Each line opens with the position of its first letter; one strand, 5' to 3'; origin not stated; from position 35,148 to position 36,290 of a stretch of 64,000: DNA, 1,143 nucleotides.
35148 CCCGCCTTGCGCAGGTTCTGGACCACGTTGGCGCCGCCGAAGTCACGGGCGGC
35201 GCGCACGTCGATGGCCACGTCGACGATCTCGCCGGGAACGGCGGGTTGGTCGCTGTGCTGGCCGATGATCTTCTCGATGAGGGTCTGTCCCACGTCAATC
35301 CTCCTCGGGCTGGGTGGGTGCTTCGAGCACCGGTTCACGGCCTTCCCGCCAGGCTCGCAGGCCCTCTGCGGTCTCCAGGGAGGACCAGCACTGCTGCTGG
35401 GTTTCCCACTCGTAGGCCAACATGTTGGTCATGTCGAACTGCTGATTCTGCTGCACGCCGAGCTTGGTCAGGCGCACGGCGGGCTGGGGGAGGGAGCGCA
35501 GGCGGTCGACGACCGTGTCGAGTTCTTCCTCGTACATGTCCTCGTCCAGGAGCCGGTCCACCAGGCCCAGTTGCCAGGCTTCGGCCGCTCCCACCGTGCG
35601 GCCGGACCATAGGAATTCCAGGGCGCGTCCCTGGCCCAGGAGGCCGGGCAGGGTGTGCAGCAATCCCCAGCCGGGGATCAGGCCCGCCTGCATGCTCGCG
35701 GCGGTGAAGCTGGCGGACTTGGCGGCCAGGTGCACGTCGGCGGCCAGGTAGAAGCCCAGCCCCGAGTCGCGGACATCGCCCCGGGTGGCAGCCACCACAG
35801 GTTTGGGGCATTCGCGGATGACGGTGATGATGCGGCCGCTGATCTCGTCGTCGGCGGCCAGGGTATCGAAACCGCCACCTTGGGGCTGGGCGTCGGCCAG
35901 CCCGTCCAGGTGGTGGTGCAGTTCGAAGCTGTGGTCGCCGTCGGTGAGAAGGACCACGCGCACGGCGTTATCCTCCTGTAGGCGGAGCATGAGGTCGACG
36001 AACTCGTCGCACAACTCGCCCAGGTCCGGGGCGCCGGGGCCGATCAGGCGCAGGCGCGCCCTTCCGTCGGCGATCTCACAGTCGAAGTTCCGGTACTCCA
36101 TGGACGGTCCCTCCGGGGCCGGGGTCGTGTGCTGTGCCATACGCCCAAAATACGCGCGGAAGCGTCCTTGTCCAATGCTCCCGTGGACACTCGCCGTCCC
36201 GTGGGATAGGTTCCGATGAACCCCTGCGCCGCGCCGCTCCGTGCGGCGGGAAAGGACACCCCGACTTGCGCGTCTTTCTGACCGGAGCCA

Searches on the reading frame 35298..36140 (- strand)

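Call 5: search_protein_families(library=pfam, proteins=[window:35298-36140:-], max_evalue=0.001)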
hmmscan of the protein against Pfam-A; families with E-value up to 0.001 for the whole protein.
window:35298-36140:- (281 aa): 2 families
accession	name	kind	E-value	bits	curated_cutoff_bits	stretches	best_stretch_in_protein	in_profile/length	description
PF00378.25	ECH_1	-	2.6e-28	99.5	27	1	42-272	23-248/251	Enoyl-CoA hydratase/isomerase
PF16113.10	ECH_2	-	2.3e-08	34.4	27.2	1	103-205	78-179/335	Enoyl-CoA hydratase/isomerase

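Call 6: search_protein_families(library=ncbifam, proteins=[window:35298-36140:-], max_evalue=0.00001)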
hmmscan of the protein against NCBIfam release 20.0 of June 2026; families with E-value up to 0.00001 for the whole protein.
window:35298-36140:- (281 aa): 64 families (the best 25 are shown)
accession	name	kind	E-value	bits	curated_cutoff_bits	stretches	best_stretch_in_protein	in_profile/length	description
NF042430.2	EnCoAhydt_DpgD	equivalog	7.6e-27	94.4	400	1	49-272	31-255/258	enoyl-CoA-hydratase DpgD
NF005802.0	PRK07657.1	equivalog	1.8e-26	93.3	363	1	42-271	31-256/260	enoyl-CoA hydratase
NF046063.1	oxepin_alt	equivalog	1.8e-26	93.1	300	1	49-270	34-253/254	oxepin-CoA hydrolase, alternative type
NF004857.0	PRK06210.1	equivalog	8.1e-26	91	341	1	43-270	37-270/275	enoyl-CoA hydratase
NF004475.0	PRK05809.1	subfamily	1.1e-25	90.7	394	1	47-271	36-256/260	short-chain-enoyl-CoA hydratase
NF006699.0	PRK09245.1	subfamily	1.1e-25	90.4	354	1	44-272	33-263/266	crotonase/enoyl-CoA hydratase family protein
NF006107.0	PRK08258.1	equivalog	6.4e-25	88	330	1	14-273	14-275/277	enoyl-CoA hydratase family protein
NF004840.0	PRK06190.1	equivalog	6.9e-25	88.1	253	1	42-262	31-245/260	enoyl-CoA hydratase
NF051848.1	EnCoAHydtEchA19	equivalog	1.3e-24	87.1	400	1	42-272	27-255/258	enoyl-CoA hydratase EchA19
NF006007.0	PRK08138.1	subfamily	1.3e-24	87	355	1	46-271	39-257/261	enoyl-CoA hydratase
TIGR02280.1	PaaB1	equivalog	1.9e-24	86.6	345.15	1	46-271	30-252/256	2-(1,2-epoxy-1,2-dihydrophenyl)acetyl-CoA isomerase PaaG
NF005803.0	PRK07658.1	equivalog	1.2e-23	83.8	313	1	43-272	29-254/257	enoyl-CoA hydratase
NF004635.0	PRK05981.1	equivalog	2.8e-23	82.8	351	1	54-269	43-260/266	enoyl-CoA hydratase/isomerase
NF005700.0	PRK07511.1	subfamily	1.9e-22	80.1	274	1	51-271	39-257/260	enoyl-CoA hydratase family protein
NF004519.0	PRK05864.1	equivalog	4.9e-22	78.5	337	1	48-229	43-227/276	enoyl-CoA hydratase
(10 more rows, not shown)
